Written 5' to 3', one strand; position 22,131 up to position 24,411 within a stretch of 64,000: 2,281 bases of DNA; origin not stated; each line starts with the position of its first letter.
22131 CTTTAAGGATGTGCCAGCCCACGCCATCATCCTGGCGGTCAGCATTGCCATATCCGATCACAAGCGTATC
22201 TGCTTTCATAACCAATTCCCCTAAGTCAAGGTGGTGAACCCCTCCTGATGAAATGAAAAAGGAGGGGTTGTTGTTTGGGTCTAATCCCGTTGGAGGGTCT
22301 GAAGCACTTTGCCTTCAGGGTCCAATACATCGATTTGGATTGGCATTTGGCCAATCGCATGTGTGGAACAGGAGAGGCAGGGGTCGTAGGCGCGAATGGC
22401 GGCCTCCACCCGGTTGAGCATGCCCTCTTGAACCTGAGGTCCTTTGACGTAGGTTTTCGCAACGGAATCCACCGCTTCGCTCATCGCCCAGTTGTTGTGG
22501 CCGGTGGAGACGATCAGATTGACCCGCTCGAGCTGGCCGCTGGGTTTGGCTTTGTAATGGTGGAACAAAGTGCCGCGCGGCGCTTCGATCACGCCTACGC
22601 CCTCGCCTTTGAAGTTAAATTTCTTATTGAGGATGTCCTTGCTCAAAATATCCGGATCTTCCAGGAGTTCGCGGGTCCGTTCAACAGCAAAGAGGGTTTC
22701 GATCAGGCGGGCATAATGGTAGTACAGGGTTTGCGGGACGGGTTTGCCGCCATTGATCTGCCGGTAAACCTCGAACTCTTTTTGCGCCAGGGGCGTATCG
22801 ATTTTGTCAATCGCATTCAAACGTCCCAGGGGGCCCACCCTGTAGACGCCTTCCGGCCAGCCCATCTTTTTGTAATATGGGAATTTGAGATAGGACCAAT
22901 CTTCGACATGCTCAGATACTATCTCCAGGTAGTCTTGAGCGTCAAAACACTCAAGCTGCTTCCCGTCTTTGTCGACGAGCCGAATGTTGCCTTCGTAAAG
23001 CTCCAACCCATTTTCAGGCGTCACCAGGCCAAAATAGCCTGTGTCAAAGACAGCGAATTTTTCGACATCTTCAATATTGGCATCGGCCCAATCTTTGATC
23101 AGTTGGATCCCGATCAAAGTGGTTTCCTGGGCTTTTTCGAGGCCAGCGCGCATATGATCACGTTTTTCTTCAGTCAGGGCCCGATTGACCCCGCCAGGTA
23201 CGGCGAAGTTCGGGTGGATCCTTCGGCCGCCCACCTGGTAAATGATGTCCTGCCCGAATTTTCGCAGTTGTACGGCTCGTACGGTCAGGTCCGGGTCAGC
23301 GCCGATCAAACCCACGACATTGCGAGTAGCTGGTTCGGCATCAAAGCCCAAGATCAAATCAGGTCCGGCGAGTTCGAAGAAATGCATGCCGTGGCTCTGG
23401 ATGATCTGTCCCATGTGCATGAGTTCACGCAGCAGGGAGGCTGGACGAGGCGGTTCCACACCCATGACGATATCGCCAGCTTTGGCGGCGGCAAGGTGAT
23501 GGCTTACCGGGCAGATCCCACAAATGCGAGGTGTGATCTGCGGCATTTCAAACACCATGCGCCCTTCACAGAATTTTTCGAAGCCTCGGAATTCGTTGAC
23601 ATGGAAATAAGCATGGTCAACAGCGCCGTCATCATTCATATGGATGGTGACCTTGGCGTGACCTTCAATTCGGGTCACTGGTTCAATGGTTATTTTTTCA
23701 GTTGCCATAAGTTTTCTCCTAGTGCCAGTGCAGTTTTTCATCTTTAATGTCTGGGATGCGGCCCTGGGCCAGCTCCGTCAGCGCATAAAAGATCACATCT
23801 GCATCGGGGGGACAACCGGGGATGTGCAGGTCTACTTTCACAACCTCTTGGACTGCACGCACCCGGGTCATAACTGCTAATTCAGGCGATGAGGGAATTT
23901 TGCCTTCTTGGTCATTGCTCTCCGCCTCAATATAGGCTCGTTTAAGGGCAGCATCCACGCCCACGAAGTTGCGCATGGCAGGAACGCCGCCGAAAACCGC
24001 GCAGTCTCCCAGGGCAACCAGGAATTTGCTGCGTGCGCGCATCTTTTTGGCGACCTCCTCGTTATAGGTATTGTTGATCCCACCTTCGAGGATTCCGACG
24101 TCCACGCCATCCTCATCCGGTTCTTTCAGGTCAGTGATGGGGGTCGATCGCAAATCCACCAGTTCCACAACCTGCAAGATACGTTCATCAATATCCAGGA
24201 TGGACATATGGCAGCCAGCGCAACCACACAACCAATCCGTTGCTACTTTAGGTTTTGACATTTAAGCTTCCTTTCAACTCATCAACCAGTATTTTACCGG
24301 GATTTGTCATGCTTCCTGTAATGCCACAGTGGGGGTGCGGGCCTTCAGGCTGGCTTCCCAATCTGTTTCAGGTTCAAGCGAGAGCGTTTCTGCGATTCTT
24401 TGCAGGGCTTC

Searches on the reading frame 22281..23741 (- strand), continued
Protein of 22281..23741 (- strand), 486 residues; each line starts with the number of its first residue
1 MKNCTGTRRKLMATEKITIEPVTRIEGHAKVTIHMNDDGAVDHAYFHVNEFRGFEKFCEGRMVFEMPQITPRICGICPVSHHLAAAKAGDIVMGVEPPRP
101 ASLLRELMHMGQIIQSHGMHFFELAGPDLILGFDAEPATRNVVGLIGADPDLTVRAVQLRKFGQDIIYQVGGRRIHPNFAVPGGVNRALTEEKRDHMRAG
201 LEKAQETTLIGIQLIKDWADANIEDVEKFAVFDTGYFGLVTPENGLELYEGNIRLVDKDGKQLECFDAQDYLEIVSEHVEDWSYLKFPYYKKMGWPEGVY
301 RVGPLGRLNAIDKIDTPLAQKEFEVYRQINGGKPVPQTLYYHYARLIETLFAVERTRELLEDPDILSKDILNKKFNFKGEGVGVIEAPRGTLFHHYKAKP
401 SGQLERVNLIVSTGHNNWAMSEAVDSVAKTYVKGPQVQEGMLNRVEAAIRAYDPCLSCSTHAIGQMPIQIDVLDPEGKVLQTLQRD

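Call 73: search_solved_structures(query=window:22281-23741:-, max_evalue=1e-110, show_alignments=3)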
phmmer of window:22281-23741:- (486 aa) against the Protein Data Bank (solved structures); distinct sequences matched with E-value up to 1e-110: 5.
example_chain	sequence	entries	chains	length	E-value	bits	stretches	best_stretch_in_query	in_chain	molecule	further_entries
7t2r_D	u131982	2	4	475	2.9e-172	577.1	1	16-486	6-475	NiFe hydrogenase large subunit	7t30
5odc_F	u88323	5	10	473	4.6e-125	421.4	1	16-468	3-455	Methyl-viologen reducing hydrogenase subunit A | Methyl-viologen reducing hydrogenase, subunit A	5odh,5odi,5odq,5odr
5xf9_D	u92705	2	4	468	6.7e-120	404.4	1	12-461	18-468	NAD-reducing hydrogenase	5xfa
9sw2_F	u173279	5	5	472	7.4e-119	400.9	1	16-481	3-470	F420-non-reducing hydrogenase subunit A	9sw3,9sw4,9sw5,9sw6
9sfi_g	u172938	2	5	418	6.3e-117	394.6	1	16-430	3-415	Coenzyme F420-reducing hydrogenase, alpha subunit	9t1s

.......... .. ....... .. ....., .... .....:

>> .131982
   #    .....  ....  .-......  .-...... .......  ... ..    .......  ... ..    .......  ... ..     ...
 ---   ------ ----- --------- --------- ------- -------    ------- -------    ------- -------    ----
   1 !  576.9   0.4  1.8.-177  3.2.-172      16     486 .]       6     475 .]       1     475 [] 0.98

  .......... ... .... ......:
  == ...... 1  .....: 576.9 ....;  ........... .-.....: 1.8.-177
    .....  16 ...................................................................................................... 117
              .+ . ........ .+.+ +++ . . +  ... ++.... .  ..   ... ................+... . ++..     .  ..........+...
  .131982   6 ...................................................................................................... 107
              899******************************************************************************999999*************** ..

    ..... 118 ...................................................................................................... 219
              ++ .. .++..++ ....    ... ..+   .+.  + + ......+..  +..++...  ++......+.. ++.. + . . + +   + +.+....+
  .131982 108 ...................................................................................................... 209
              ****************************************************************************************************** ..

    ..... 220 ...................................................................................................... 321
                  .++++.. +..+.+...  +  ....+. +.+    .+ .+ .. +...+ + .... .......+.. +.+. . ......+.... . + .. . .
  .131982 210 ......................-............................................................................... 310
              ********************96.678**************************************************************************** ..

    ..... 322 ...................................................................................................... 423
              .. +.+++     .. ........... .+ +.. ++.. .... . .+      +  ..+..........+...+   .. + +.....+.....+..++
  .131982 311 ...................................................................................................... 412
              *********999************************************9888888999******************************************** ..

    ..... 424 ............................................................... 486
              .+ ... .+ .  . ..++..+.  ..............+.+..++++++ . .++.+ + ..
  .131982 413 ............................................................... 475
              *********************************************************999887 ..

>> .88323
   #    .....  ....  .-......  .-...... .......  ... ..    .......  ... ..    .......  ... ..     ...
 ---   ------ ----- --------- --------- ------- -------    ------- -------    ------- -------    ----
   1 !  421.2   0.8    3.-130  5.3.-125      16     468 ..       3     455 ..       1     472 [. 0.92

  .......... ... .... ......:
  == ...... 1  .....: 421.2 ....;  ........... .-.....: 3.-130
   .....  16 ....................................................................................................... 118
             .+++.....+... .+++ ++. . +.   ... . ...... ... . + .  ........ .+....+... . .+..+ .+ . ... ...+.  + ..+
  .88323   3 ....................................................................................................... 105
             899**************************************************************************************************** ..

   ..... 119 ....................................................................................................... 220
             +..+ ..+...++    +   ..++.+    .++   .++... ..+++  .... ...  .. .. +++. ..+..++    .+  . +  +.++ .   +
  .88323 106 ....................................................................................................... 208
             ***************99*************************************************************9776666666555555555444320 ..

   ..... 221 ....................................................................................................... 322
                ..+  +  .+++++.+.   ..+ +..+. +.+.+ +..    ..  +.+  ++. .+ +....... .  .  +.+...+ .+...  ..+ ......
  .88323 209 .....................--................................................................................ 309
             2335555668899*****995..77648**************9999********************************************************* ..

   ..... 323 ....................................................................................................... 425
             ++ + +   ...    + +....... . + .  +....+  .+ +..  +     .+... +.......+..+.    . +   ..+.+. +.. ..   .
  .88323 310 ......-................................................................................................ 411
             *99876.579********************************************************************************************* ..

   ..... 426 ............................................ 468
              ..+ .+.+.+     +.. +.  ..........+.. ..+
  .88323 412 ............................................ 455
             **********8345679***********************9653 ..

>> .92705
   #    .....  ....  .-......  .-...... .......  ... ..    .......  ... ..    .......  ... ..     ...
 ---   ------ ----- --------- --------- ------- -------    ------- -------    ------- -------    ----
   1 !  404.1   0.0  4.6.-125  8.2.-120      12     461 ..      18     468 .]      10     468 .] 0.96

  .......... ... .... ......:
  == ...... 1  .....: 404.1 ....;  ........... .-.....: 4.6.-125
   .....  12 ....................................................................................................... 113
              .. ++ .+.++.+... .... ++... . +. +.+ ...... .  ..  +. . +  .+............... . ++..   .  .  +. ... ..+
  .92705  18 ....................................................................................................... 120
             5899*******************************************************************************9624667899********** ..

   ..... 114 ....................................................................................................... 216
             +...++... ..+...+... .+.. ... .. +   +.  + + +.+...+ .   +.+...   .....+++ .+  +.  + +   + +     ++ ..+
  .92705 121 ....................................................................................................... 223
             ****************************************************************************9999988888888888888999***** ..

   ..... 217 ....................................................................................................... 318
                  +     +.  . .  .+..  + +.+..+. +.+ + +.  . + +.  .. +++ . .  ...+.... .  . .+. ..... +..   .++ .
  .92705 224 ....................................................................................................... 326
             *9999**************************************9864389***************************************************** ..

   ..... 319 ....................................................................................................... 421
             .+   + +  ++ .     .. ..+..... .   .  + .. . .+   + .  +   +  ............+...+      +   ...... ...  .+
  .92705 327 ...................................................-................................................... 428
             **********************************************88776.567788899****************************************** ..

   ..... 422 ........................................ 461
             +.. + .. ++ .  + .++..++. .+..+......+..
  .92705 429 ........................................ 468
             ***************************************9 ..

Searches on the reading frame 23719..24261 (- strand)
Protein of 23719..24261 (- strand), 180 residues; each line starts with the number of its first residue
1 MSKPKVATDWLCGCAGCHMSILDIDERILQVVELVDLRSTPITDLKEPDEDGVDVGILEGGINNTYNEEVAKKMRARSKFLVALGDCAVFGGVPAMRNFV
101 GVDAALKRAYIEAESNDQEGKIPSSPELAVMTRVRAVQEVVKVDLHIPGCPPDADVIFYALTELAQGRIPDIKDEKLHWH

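Call 3: search_protein_families(library=pfam, proteins=[window:23719-24261:-])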
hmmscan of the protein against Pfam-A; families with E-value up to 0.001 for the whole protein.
window:23719-24261:- (180 aa): 1 family
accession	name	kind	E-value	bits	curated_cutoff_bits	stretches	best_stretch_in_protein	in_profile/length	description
PF01058.29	Oxidored_q6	-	1.3e-29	103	27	1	14-164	1-128/128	NADH ubiquinone oxidoreductase, 20 Kd subunit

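Call 4: search_protein_families(library=ncbifam, proteins=[window:23719-24261:-])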
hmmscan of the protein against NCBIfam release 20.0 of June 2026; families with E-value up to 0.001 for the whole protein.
window:23719-24261:- (180 aa): 14 families
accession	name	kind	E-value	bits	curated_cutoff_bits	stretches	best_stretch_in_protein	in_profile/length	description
NF045875.1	F420_non_VhuG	exception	3.2e-40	138.2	450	1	3-173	4-172/286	F420-non-reducing hydrogenase subunit VhuG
NF040831.1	sulfhyd_ShyD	equivalog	8.7e-20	71.3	460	1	11-174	8-157/240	NAD(P)-dependent hydrogenase/sulfhydrogenase 2 subunit delta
NF040836.1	sulfhyd_HydD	equivalog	5.7e-18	65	500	1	5-171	7-160/261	NADPH-dependent hydrogenase/sulfhydrogenase 1 subunit delta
TIGR03294.1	FrhG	equivalog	9.4e-15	55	245.5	1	4-93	2-93/228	coenzyme F420 hydrogenase subunit gamma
TIGR01957.1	nuoB_fam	subfamily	1.2e-09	38.2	142.7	1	132-165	106-139/145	NADH-quinone oxidoreductase subunit B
NF005012.1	PRK06411.1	subfamily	6.7e-09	35.5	116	1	132-166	122-156/166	NADH-quinone oxidoreductase subunit NuoB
NF011391.0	PRK14816.1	equivalog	4.2e-07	29.8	283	1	133-166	142-175/196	NADH-quinone oxidoreductase subunit B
NF045520.1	H2_NiFeSe_small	exception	2.2e-06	27.3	470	0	68-117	134-183/314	NiFeSe hydrogenase small subunit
NF011394.0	PRK14819.1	equivalog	3.8e-05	23.3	312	1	134-169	122-156/264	NADH-quinone oxidoreductase subunit B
NF011389.0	PRK14814.1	equivalog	8e-05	22.5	285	0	134-165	123-154/186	NADH dehydrogenase subunit B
NF011390.0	PRK14815.1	equivalog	8.6e-05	21.9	281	0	133-165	122-154/183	NADH dehydrogenase subunit B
NF011395.0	PRK14820.1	equivalog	0.00025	20.9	263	0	134-163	123-152/180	NADH-quinone oxidoreductase subunit B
TIGR00391.1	hydA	subfamily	0.00028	20.1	179.5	0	133-174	174-218/365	hydrogenase small subunit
NF011392.0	PRK14817.1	equivalog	0.00064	19.5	271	0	133-162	125-154/182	NADH-quinone oxidoreductase subunit B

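Call 83: search_solved_structures(query=window:23719-24261:-, max_evalue=1e-20, show_alignments=1)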
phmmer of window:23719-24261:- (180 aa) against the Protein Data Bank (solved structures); distinct sequences matched with E-value up to 1e-20: 5.
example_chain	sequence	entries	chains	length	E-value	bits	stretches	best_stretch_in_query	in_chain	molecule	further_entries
7t2r_E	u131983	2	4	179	1e-52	181.8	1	1-178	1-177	NiFe hydrogenase small subunit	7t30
5odc_E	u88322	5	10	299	6.9e-41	143.3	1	5-175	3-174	Methyl-viologen reducing hydrogenase subunit G | Methyl-viologen reducing hydrogenase, subunit G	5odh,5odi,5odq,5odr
9sw2_E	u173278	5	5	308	7.9e-38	133.3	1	3-168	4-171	F420-non-reducing hydrogenase subunit G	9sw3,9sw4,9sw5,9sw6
5xf9_C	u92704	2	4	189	4.7e-37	130.8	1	3-172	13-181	NAD-reducing hydrogenase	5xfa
9sfi_I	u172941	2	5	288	1.7e-32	116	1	3-172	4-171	F420-non-reducing hydrogenase small subunit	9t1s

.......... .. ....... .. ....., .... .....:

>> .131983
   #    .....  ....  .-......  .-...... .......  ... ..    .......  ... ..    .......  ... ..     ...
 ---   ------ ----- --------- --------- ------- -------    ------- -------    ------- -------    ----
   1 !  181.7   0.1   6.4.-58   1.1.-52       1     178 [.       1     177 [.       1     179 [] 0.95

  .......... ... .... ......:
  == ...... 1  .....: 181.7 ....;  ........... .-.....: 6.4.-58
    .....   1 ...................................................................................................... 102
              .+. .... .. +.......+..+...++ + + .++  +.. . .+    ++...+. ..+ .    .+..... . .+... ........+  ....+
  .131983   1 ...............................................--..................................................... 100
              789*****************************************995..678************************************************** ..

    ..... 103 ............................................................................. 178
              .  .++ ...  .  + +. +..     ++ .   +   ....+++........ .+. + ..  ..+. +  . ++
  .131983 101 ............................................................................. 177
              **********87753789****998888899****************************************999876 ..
